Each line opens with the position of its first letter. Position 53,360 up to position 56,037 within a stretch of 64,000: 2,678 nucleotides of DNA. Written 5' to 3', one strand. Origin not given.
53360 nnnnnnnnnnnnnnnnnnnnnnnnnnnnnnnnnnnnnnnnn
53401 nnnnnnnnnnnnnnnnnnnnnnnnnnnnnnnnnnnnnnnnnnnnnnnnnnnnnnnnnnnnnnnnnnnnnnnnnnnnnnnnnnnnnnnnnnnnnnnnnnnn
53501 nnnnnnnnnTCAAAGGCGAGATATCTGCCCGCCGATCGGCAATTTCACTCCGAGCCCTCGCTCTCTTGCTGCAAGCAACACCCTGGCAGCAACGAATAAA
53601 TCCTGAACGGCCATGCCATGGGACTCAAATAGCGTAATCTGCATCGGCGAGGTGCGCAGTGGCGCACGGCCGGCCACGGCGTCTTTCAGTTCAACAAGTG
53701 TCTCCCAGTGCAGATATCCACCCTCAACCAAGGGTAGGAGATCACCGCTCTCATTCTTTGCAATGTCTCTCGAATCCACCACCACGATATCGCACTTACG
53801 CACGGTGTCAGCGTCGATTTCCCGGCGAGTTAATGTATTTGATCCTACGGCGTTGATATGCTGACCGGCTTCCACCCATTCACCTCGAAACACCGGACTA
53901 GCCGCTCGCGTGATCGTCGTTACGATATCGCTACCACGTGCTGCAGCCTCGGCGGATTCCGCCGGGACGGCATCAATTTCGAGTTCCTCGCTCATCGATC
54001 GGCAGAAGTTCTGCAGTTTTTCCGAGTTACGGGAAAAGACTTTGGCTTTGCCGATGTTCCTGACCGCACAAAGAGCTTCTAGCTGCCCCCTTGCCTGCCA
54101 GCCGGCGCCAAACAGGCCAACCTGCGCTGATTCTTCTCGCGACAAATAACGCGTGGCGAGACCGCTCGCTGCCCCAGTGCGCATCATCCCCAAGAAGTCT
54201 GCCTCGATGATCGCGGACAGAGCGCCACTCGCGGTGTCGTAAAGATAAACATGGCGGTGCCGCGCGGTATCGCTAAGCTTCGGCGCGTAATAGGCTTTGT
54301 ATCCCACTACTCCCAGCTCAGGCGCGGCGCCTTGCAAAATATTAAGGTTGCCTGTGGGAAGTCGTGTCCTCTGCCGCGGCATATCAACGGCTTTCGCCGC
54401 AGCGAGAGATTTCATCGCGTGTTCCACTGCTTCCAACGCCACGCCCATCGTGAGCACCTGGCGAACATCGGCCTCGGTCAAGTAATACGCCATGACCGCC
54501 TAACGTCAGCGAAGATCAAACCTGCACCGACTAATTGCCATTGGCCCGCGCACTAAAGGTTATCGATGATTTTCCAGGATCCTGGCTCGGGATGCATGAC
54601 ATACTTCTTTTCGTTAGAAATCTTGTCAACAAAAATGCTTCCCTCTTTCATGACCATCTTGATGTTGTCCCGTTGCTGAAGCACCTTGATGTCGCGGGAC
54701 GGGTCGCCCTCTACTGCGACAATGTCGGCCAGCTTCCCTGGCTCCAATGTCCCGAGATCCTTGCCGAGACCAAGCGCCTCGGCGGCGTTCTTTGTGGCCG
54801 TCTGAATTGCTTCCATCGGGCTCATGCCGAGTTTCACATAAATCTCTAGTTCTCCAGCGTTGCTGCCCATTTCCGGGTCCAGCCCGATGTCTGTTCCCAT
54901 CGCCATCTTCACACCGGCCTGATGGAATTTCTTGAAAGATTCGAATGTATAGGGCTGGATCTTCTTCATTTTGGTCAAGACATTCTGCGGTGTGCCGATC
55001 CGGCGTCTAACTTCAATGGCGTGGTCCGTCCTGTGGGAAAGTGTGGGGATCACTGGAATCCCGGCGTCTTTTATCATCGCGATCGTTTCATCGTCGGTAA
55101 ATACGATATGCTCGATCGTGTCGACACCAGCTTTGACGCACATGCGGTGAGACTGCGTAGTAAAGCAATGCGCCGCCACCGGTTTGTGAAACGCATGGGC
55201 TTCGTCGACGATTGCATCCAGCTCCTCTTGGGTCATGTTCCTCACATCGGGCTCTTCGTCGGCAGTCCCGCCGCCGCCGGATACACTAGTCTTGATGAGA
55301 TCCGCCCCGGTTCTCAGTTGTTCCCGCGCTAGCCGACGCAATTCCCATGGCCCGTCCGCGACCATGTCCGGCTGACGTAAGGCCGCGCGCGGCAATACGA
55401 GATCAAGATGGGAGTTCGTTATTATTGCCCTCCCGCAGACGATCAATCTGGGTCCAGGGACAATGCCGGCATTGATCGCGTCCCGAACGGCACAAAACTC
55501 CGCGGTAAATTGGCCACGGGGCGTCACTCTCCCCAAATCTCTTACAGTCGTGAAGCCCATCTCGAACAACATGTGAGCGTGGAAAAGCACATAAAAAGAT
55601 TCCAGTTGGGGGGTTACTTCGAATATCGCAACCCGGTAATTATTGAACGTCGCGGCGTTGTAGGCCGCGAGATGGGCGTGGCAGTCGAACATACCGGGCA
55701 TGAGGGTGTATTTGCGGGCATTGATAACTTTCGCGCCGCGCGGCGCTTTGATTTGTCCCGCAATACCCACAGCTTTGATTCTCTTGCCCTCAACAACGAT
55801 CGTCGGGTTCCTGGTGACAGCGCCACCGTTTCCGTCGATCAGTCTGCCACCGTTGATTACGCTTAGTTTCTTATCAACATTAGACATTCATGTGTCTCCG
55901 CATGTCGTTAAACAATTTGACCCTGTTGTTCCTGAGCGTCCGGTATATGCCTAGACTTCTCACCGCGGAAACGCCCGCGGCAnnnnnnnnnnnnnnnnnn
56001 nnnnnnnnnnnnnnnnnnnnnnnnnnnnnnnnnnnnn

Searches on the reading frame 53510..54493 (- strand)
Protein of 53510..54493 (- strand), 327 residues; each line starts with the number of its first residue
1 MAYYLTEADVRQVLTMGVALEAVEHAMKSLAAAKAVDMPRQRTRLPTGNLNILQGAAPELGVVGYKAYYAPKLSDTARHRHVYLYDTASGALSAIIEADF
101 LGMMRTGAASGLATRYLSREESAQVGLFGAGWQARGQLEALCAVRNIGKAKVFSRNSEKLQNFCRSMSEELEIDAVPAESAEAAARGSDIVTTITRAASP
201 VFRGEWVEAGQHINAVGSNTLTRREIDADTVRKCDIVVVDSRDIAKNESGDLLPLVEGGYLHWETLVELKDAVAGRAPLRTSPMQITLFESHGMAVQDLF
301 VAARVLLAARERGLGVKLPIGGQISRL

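Call 63: search_protein_families(library=pfam, proteins=[window:53510-54493:-], max_evalue=0.00001)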
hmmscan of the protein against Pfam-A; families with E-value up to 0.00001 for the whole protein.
window:53510-54493:- (327 aa): 2 families
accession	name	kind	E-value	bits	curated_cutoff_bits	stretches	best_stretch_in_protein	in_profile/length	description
PF02423.21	OCD_Mu_crystall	-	4.8e-53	180.6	24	1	5-305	6-306/314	Ornithine cyclodeaminase/mu-crystallin family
PF01488.26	Shikimate_DH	-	2.8e-07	31.1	24.3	1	112-212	2-100/138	Shikimate / quinate 5-dehydrogenase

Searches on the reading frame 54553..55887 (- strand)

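Call 63: search_protein_families(library=pfam, proteins=[window:54553-55887:-], max_evalue=0.00001)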
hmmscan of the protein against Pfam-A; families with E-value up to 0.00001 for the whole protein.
window:54553-55887:- (444 aa): 2 families
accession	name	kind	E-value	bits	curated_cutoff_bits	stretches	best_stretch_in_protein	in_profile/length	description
PF01979.26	Amidohydro_1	-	4.9e-45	154.7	25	1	61-417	1-343/345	Amidohydrolase family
PF07969.17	Amidohydro_3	-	3.7e-17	63.4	29.7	1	192-417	234-469/472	Amidohydrolase family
